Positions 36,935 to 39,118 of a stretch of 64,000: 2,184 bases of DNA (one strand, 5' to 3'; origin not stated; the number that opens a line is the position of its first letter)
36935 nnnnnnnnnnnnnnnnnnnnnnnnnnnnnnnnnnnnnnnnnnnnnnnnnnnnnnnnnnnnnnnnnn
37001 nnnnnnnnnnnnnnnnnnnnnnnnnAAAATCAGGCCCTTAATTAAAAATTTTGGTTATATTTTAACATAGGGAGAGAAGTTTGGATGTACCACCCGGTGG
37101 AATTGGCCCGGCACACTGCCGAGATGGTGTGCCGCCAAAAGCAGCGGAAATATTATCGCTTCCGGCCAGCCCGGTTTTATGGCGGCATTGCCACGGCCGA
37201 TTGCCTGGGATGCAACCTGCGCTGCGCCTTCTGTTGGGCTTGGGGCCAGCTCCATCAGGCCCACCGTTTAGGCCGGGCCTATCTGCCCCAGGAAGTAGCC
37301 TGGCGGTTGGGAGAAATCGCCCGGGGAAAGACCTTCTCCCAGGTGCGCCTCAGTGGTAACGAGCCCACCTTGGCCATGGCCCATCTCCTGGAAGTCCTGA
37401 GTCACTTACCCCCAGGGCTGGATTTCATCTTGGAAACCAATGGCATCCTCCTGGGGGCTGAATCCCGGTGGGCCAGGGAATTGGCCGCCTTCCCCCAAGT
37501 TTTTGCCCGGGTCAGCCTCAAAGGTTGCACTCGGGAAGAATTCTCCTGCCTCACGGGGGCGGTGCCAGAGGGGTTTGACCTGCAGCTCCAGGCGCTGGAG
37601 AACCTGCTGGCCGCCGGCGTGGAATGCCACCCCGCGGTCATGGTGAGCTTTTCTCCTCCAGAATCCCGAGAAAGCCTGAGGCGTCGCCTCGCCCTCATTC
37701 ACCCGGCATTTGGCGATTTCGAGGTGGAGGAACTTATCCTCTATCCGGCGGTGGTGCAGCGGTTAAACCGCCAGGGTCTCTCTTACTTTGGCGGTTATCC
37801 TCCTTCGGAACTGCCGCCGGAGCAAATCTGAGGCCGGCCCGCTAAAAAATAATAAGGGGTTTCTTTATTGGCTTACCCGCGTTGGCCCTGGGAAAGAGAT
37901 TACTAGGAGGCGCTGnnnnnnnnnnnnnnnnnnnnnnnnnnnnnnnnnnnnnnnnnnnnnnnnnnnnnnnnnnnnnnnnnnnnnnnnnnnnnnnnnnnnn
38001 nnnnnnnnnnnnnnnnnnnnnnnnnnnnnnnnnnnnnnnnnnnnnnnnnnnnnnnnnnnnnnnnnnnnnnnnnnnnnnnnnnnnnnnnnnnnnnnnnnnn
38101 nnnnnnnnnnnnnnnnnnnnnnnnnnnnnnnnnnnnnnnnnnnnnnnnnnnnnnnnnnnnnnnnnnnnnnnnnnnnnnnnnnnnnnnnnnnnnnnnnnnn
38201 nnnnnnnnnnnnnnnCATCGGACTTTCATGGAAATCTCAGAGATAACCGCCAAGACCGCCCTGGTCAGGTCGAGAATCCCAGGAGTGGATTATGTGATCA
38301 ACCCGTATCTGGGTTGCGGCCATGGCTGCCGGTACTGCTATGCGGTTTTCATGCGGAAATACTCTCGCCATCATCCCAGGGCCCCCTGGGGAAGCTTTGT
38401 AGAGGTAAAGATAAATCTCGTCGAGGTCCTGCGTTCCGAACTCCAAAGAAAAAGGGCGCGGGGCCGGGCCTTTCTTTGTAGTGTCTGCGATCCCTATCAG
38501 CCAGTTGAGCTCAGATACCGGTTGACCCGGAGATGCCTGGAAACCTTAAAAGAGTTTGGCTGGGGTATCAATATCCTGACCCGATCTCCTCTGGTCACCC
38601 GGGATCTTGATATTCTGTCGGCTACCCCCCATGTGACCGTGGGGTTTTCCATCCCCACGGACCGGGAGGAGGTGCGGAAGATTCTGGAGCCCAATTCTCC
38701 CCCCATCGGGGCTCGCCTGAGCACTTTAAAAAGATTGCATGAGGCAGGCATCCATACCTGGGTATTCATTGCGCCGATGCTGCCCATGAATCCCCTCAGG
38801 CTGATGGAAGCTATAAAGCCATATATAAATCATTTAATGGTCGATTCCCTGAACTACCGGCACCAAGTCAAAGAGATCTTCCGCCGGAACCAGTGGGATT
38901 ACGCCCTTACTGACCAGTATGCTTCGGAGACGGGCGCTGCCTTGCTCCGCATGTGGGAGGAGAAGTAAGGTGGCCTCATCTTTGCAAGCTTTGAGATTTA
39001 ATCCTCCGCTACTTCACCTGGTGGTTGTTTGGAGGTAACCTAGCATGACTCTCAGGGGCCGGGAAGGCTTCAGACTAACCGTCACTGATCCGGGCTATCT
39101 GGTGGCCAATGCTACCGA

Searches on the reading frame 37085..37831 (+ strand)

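Call 7: search_protein_families(library=pfam, proteins=[window:37085-37831:+], max_evalue=0.01)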
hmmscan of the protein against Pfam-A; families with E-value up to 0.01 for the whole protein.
window:37085-37831:+ (248 aa): 1 family
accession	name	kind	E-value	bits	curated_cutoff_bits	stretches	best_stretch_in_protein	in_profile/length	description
PF04055.27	Radical_SAM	-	5e-14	53.3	29.5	1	42-188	6-152/166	Radical SAM superfamily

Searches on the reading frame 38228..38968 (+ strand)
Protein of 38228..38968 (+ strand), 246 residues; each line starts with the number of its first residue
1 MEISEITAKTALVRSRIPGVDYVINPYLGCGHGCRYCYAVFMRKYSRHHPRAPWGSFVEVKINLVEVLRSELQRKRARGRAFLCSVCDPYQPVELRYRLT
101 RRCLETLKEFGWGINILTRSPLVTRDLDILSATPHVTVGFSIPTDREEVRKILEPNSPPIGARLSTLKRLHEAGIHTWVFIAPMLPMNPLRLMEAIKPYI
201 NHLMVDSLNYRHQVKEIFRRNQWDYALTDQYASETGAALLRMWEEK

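Call 7: search_protein_families(library=pfam, proteins=[window:38228-38968:+], max_evalue=0.01)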
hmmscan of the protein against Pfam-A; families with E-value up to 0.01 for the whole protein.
window:38228-38968:+ (246 aa): 2 families
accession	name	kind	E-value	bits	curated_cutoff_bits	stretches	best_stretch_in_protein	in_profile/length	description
PF04055.27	Radical_SAM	-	3.2e-12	47.4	29.5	1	24-189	1-156/166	Radical SAM superfamily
PF07505.17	DUF5131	-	0.00011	22.3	28.9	1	15-148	2-141/243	Protein of unknown function (DUF5131)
